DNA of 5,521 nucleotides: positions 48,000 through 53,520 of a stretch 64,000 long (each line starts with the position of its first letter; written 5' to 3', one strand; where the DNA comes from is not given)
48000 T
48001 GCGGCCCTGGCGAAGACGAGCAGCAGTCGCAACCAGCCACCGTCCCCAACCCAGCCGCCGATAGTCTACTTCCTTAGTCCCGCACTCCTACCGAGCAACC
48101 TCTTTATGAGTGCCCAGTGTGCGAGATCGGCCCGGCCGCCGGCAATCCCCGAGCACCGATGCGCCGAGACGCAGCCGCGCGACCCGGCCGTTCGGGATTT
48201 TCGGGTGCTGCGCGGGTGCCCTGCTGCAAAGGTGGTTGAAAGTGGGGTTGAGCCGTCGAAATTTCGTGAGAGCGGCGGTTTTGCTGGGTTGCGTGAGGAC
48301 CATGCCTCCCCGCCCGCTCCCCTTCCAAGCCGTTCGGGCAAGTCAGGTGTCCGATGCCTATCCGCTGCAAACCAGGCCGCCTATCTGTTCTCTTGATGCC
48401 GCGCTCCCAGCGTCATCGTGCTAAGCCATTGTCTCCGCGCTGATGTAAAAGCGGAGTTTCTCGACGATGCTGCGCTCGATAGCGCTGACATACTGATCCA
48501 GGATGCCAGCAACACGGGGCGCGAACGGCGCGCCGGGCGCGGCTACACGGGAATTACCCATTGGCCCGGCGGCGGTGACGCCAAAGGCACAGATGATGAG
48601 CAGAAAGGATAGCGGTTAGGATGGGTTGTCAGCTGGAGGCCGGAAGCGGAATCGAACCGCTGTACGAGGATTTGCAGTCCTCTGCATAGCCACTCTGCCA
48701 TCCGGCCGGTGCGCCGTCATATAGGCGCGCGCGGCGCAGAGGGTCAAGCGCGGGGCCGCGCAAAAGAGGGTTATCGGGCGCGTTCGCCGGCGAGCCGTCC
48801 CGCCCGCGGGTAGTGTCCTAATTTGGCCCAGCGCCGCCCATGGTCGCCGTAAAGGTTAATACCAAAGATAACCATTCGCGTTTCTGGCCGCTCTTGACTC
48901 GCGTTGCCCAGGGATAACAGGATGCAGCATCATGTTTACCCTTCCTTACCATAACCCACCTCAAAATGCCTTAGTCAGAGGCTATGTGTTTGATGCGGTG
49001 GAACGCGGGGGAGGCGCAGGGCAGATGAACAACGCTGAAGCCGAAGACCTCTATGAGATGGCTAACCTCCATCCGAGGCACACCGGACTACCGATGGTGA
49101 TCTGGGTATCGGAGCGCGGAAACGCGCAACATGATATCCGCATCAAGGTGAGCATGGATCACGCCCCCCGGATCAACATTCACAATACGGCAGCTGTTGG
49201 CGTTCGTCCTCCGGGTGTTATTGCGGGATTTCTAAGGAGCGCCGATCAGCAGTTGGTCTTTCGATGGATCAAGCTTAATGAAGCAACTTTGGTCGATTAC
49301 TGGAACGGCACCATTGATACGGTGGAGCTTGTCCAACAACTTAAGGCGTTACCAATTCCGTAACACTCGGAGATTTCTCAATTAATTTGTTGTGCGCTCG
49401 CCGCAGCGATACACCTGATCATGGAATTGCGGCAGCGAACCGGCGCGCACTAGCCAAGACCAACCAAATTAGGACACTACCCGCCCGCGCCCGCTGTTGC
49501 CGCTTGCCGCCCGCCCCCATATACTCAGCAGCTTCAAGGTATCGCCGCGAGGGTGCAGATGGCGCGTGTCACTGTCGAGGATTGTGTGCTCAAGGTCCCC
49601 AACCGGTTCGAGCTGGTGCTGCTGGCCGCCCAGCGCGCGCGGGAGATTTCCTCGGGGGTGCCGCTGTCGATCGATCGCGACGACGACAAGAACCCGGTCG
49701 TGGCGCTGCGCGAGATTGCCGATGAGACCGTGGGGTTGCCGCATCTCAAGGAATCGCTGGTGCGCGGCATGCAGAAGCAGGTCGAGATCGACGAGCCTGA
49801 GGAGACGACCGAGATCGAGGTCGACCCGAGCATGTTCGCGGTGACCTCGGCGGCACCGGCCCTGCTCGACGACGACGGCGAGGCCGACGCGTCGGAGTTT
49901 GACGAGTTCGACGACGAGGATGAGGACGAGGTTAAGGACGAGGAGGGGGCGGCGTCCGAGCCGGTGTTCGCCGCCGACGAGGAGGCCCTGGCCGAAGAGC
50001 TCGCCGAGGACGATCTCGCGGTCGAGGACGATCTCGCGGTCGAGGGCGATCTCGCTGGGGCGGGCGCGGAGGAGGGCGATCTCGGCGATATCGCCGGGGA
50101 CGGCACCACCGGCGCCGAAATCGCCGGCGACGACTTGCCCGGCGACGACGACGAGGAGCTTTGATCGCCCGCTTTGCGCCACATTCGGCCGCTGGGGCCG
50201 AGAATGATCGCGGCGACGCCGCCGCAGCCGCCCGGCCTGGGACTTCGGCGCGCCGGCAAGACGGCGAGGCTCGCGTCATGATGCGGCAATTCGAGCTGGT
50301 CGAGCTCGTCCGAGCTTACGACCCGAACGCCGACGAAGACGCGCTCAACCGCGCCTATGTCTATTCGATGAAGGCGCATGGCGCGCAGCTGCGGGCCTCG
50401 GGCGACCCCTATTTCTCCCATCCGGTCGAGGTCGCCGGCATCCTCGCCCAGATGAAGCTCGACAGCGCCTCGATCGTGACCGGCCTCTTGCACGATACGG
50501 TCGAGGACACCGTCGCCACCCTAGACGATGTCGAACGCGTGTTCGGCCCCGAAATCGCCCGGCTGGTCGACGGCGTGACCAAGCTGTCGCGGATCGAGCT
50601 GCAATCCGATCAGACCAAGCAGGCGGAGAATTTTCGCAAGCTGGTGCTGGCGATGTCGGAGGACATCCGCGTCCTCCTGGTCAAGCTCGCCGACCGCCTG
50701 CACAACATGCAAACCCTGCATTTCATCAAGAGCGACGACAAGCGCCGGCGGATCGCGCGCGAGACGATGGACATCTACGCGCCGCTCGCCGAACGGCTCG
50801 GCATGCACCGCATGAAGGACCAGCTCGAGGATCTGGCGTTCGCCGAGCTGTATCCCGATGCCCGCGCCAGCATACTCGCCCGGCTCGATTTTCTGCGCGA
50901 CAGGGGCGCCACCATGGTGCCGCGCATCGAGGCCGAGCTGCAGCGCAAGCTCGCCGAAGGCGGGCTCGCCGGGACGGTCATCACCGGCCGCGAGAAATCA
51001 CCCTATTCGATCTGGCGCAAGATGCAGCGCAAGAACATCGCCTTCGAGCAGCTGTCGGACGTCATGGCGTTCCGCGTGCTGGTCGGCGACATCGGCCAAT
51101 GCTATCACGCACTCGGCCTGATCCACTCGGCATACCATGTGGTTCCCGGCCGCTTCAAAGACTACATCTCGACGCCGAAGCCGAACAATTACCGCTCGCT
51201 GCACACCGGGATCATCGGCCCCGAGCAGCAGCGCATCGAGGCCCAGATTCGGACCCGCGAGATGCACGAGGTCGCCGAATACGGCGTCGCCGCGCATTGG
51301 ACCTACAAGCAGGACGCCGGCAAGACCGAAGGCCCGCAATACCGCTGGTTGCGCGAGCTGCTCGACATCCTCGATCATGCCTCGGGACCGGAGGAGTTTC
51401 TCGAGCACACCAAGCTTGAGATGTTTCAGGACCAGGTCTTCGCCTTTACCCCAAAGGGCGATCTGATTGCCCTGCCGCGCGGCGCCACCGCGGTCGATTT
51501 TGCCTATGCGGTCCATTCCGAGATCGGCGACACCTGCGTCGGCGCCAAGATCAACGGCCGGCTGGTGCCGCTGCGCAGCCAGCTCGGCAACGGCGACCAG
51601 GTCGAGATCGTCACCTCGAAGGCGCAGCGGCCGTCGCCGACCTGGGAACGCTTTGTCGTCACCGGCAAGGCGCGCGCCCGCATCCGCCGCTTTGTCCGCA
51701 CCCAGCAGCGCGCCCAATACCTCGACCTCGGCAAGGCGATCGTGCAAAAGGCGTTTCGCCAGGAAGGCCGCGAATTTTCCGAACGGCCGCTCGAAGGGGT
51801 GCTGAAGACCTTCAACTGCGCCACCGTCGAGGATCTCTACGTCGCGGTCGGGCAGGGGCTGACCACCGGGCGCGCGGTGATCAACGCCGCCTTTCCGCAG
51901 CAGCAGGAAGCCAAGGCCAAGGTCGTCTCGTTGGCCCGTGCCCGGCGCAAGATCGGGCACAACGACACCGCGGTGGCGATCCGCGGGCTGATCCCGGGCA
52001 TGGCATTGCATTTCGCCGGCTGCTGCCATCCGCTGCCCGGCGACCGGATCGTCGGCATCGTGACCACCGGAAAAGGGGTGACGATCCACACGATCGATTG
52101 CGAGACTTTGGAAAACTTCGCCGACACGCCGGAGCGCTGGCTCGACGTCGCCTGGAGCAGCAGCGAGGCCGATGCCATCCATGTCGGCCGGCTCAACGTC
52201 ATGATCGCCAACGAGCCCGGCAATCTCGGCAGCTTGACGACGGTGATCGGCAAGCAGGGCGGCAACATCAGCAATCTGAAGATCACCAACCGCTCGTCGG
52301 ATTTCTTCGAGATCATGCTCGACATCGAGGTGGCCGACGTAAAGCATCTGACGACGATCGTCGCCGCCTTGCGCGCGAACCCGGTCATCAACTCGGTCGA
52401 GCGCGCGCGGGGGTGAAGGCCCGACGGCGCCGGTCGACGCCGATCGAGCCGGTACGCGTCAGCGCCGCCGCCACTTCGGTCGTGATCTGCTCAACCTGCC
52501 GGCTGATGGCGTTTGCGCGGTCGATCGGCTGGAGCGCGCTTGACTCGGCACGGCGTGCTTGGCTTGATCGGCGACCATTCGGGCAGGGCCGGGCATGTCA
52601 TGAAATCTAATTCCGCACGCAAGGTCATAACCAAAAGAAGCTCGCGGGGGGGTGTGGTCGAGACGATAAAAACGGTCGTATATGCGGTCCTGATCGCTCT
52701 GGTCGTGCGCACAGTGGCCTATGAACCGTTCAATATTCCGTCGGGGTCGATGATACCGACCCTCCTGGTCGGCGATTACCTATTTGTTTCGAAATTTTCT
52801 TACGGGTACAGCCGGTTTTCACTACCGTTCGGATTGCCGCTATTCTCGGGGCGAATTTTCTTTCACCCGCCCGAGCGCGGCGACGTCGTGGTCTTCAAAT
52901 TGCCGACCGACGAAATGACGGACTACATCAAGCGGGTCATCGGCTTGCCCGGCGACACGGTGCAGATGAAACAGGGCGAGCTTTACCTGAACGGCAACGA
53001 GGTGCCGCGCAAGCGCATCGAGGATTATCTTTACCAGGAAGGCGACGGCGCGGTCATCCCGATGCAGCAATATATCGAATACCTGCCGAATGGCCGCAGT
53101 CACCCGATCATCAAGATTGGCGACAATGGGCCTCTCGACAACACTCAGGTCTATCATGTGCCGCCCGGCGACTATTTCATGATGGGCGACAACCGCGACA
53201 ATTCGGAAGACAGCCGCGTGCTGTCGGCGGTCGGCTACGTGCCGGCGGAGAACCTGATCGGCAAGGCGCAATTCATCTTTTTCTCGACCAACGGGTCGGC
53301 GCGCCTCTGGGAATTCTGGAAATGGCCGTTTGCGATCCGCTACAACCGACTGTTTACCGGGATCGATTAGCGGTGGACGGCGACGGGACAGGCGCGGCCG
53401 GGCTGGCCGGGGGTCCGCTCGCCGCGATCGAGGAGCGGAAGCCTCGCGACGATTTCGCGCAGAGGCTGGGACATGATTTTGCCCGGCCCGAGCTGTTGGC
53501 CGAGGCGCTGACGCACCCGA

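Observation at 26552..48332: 21.8-kb integrative element with perfect 33-bp attL/attR in a non-tRNA target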

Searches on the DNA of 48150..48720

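Call 12: search_rna_families(source=window, start=48150, end=48720, threshold=evalue, max_evalue=10, show_alignments=3)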
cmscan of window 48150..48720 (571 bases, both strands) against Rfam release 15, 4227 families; matches with E-value up to 10: 2.
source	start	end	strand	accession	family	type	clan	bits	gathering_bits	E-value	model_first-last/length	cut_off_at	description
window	48637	48707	-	RF00005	tRNA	Gene; tRNA;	CL00001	61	29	8.5e-13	1-71/71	no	tRNA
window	48477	48513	-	RF03854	mir-1949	Gene; miRNA;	-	13.6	100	8.7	1-70/70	no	mir-1949 microRNA precursor family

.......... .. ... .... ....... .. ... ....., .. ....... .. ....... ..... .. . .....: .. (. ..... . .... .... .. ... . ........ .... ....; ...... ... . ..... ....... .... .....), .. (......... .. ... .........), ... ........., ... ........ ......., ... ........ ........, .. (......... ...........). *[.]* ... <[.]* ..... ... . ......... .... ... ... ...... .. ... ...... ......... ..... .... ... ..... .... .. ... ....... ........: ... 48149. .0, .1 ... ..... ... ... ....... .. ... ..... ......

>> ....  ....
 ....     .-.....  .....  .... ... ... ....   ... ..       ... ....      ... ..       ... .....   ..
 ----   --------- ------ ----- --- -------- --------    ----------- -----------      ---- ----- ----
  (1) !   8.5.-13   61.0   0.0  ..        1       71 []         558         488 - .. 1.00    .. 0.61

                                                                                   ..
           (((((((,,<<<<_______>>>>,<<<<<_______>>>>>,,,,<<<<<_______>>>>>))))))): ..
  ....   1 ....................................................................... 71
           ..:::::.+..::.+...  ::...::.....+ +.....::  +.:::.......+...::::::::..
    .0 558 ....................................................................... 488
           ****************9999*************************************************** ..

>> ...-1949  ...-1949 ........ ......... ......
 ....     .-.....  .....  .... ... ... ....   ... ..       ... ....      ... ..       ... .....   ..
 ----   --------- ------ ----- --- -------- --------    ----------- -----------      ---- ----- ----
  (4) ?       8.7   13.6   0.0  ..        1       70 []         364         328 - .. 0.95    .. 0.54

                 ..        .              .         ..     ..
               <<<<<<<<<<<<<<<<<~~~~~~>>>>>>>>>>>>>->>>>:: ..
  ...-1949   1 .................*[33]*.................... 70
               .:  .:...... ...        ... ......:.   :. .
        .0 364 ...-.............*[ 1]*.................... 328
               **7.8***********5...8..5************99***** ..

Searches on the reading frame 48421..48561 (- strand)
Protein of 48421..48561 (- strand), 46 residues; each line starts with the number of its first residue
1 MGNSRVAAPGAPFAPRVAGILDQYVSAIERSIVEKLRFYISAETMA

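Call 62: search_protein_families(library=pfam, proteins=[window:48421-48561:-], max_evalue=0.01)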
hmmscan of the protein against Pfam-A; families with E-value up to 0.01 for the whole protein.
window:48421-48561:- (46 aa): 0 families

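Call 91: find_encoding_contigs(protein=window:48421-48561:-, flank=10000, max_places=10)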
Protein window:48421-48561:- (46 aa): 1 contig read that carries it; 1 place shown.
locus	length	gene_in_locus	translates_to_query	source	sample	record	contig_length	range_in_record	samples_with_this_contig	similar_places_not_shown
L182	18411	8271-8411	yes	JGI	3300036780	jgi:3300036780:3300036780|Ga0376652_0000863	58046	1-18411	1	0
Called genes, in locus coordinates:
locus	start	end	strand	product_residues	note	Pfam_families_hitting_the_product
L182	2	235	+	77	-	?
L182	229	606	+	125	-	PF04234:CopC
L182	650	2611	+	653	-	PF05425:CopD, PF00034:Cytochrom_C, PF13442:Cytochrome_CBB3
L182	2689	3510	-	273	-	PF14622:Ribonucleas_3_3, PF00636:Ribonuclease_3, PF00035:dsrm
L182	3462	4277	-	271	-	PF10502:Peptidase_S26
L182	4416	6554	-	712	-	PF01966:HD, PF13328:HD_4, PF04607:RelA_SpoT, PF02824:TGS, PF19296:RelA_AH, PF28438:RelA_RIS, PF13291:ACT_4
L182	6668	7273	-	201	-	-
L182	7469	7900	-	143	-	-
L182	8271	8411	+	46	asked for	-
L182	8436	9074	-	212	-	-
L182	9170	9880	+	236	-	PF00589:Phage_integrase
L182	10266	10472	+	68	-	-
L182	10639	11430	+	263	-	-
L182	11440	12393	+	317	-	-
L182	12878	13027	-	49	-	-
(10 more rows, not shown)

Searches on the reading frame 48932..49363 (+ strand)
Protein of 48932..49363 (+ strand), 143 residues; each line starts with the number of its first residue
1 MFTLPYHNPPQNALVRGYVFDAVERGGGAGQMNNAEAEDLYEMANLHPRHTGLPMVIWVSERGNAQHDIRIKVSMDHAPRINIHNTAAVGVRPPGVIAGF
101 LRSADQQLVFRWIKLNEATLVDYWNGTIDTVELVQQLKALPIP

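Call 23: search_protein_families(library=pfam, proteins=[window:48932-49363:+], max_evalue=0.001)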
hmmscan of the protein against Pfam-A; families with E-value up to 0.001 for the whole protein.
window:48932-49363:+ (143 aa): 0 families

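Call 43: find_encoding_contigs(protein=window:48932-49363:+, flank=10000, max_places=10)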
Protein window:48932-49363:+ (143 aa): 2 contigs read that carry it; 2 places shown.
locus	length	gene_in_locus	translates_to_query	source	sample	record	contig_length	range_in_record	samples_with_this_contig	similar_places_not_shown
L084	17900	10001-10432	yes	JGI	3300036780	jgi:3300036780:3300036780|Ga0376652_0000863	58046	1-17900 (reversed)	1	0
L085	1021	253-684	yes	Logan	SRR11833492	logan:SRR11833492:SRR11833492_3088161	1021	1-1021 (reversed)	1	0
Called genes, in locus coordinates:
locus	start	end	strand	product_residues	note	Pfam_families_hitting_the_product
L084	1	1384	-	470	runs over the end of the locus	PF08706:D5_N, PF19263:DUF5906, PF03288:Pox_D5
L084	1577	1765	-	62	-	-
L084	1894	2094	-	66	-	-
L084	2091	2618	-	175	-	-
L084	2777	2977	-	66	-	-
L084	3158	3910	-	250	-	-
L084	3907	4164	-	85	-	-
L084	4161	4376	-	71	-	PF13560:HTH_31 (weak), PF01381:HTH_3 (weak)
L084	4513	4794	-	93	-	-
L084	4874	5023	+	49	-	-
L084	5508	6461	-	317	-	-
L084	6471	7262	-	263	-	-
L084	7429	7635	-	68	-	-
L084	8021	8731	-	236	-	PF00589:Phage_integrase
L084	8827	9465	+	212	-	-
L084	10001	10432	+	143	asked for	-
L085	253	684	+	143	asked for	-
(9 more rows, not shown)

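Call 52: search_protein_families(library=phrogs, proteins=[window:48932-49363:+], max_evalue=0.001)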
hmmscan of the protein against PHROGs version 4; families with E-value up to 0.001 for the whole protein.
window:48932-49363:+ (143 aa): 0 families

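Call 78: search_protein_families(library=ncbifam, proteins=[window:48932-49363:+], max_evalue=0.001)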
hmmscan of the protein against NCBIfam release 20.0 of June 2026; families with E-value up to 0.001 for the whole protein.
window:48932-49363:+ (143 aa): 0 families

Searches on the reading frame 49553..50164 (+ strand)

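Call 23: search_protein_families(library=pfam, proteins=[window:49553-50164:+], max_evalue=0.001)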
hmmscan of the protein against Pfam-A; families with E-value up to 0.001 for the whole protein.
window:49553-50164:+ (203 aa): 1 family
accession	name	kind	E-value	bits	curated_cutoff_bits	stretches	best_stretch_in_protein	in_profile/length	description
PF01192.27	RNA_pol_Rpb6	-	3.7e-15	56.1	26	1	10-60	1-51/53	RNA polymerase Rpb6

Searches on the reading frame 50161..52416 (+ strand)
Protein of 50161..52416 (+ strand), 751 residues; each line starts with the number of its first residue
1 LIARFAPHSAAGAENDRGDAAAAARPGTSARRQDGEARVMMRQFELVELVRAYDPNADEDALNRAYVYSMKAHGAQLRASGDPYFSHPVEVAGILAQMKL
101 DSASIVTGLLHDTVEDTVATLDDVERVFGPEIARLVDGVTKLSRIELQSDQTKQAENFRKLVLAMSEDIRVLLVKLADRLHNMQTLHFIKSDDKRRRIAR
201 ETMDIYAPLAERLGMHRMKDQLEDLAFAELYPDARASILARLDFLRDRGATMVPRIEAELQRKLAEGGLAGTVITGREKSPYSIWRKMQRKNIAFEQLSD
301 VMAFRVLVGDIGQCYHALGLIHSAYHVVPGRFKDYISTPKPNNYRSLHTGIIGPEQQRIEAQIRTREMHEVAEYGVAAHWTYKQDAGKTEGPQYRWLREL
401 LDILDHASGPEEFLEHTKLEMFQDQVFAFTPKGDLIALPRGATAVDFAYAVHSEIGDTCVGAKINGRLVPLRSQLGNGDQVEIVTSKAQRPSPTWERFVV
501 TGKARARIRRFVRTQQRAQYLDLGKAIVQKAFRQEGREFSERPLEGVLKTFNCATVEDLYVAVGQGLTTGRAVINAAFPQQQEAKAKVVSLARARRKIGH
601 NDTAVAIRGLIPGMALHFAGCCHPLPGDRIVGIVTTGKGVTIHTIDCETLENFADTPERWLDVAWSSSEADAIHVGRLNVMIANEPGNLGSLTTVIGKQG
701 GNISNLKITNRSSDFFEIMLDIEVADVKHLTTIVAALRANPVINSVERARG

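Call 23: search_protein_families(library=pfam, proteins=[window:50161-52416:+], max_evalue=0.001)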
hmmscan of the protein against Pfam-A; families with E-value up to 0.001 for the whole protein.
window:50161-52416:+ (751 aa): 6 families
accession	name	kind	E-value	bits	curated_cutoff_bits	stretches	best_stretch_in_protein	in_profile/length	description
PF13328.12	HD_4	-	1.4e-49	168.2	27.2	1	65-215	1-155/156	HD domain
PF04607.23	RelA_SpoT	-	4.3e-41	140.2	27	1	276-385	1-111/113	Region found in RelA / SpoT proteins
PF19296.4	RelA_AH_RIS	-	1.2e-40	140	23.8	1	496-660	1-185/185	RelA/SpoT, AH and RIS domains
PF02824.27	TGS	-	4.6e-22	78.3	22.2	1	426-485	1-60/60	TGS domain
PF13291.12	ACT_4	-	1.3e-15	58.3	27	1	677-748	8-80/80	ACT domain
PF01966.28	HD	-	8.5e-11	42.6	22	1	84-183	1-116/116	HD domain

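Call 38: find_homologous_proteins(query=window:50161-52416:+, max_evalue=1e-100)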
Query window:50161-52416:+ (751 aa): 7998 proteins with E <= 1e-100 among 8000 candidates; the best 120 are listed.
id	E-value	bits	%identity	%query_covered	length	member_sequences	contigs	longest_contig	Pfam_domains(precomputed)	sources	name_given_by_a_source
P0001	0.0e+0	1539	95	95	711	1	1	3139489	PF04607.24,PF13328.13,PF19296.6,PF02824.28,PF01966.29,PF13291.13,PF28438.1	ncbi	-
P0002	0.0e+0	1531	95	95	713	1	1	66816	PF04607.24,PF13328.13,PF19296.6,PF02824.28,PF01966.29,PF13291.13,PF28438.1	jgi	jgi:GTP diphosphokinase / guanosine-3',5'-bis(diphosphate) 3'-diphosphatase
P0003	0.0e+0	1528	93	97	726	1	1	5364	PF04607.24,PF13328.13,PF19296.6,PF02824.28,PF01966.29,PF13291.13,PF28438.1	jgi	jgi:GTP diphosphokinase / guanosine-3',5'-bis(diphosphate) 3'-diphosphatase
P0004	0.0e+0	1522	95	95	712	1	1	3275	PF04607.24,PF13328.13,PF19296.6,PF02824.28,PF01966.29,PF13291.13,PF28438.1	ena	-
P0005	0.0e+0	1520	94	95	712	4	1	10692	PF04607.24,PF13328.13,PF19296.6,PF02824.28,PF01966.29,PF13291.13,PF28438.1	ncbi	ncbi:MAG: RelA/SpoT family protein [Stellaceae bacterium]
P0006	0.0e+0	1515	94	95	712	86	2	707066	PF04607.24,PF13328.13,PF19296.6,PF02824.28,PF01966.29,PF13291.13,PF28438.1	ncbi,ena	-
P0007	0.0e+0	1515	93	95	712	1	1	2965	PF04607.24,PF13328.13,PF19296.6,PF02824.28,PF01966.29,PF13291.13,PF28438.1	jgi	jgi:GTP diphosphokinase / guanosine-3',5'-bis(diphosphate) 3'-diphosphatase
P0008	0.0e+0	1507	92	95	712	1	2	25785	PF04607.24,PF13328.13,PF19296.6,PF02824.28,PF01966.29,PF13291.13,PF28438.1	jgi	jgi:GTP pyrophosphokinase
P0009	0.0e+0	1507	92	95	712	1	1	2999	PF04607.24,PF13328.13,PF19296.6,PF02824.28,PF01966.29,PF13291.13,PF28438.1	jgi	jgi:GTP pyrophosphokinase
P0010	0.0e+0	1504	92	95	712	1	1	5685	PF04607.24,PF13328.13,PF19296.6,PF02824.28,PF01966.29,PF13291.13,PF28438.1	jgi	jgi:GTP pyrophosphokinase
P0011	0.0e+0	1500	92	95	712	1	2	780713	PF04607.24,PF13328.13,PF19296.6,PF02824.28,PF01966.29,PF13291.13,PF28438.1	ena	-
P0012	0.0e+0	1499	91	95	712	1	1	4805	PF04607.24,PF13328.13,PF19296.6,PF02824.28,PF01966.29,PF13291.13,PF28438.1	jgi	-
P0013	0.0e+0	1498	92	95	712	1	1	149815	PF04607.24,PF13328.13,PF19296.6,PF02824.28,PF01966.29,PF13291.13,PF28438.1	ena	-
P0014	0.0e+0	1497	92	95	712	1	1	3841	PF04607.24,PF13328.13,PF19296.6,PF02824.28,PF01966.29,PF13291.13,PF28438.1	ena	-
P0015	0.0e+0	1496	92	95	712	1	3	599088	PF04607.24,PF13328.13,PF19296.6,PF02824.28,PF01966.29,PF13291.13,PF28438.1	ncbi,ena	ncbi:MAG: bifunctional (p)ppGpp synthetase/guanosine-3',5'-bis(diphosphate) 3'-pyrophosphohydrolase 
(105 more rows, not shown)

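Call 39: find_encoding_contigs(protein=P0001, flank=10000, max_places=3)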
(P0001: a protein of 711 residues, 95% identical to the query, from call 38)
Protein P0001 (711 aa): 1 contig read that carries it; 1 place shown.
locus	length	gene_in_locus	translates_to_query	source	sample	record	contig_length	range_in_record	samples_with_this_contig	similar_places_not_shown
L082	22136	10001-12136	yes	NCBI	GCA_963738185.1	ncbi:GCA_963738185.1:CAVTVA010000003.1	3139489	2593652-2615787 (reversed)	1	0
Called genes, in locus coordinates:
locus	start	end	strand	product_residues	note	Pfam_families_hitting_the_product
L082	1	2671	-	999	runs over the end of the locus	PF03710:GlnE, PF08335:GlnD_UR_UTase, PF03710:GlnE, PF08335:GlnD_UR_UTase (weak)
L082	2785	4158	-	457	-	PF03972:MmgE_PrpD_N, PF19305:MmgE_PrpD_C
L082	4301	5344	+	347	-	PF07690:MFS_1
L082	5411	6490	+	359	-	PF00561:Abhydrolase_1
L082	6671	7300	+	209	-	PF09335:VTT_dom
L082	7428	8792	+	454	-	PF04185:Phosphoesterase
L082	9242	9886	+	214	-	-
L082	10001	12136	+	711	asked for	PF01966:HD, PF13328:HD_4, PF04607:RelA_SpoT, PF02824:TGS, PF19296:RelA_AH, PF28438:RelA_RIS, PF13291:ACT_4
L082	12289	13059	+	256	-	PF10502:Peptidase_S26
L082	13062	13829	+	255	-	PF14622:Ribonucleas_3_3, PF00636:Ribonuclease_3, PF00035:dsrm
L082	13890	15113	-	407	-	PF00034:Cytochrom_C, PF13442:Cytochrome_CBB3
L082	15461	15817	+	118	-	-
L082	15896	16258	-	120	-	PF04234:CopC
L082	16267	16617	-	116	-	-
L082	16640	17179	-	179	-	-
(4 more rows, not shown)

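Call 40: find_encoding_contigs(protein=P0002, flank=10000, max_places=3)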
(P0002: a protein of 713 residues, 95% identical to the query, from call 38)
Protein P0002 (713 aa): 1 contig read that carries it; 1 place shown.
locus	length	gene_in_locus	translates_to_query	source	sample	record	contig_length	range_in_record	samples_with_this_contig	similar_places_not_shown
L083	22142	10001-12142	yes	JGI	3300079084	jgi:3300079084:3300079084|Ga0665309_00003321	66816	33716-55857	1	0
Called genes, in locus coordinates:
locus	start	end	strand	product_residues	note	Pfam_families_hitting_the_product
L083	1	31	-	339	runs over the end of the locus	PF00089:Trypsin, PF13365:Trypsin_2, PF13180:PDZ_2, PF17820:PDZ_6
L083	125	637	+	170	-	PF00436:SSB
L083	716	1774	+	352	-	-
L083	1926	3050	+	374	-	PF01717:Meth_synt_2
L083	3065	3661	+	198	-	-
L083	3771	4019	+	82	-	PF04226:Transgly_assoc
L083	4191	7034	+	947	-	PF00521:DNA_topoisoIV, PF03989:DNA_gyraseA_C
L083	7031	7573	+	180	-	PF01467:CTP_transf_like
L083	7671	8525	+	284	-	PF00296:Bac_luciferase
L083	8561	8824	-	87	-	-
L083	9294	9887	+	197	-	PF01192:RNA_pol_Rpb6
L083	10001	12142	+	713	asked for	PF01966:HD, PF13328:HD_4, PF04607:RelA_SpoT, PF02824:TGS, PF19296:RelA_AH, PF28438:RelA_RIS, PF13291:ACT_4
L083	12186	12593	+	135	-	PF01648:ACPS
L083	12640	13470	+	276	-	PF10502:Peptidase_S26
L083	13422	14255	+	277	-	PF14622:Ribonucleas_3_3, PF00636:Ribonuclease_3, PF00035:dsrm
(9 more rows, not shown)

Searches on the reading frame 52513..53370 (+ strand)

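Call 23: search_protein_families(library=pfam, proteins=[window:52513-53370:+], max_evalue=0.001)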
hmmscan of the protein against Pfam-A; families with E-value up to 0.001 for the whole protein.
window:52513-53370:+ (285 aa): 1 family
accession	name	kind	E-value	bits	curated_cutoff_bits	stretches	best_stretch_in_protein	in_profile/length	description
PF10502.14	Peptidase_S26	-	2.5e-54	184.2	22.9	1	49-257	2-168/168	Signal peptidase, peptidase S26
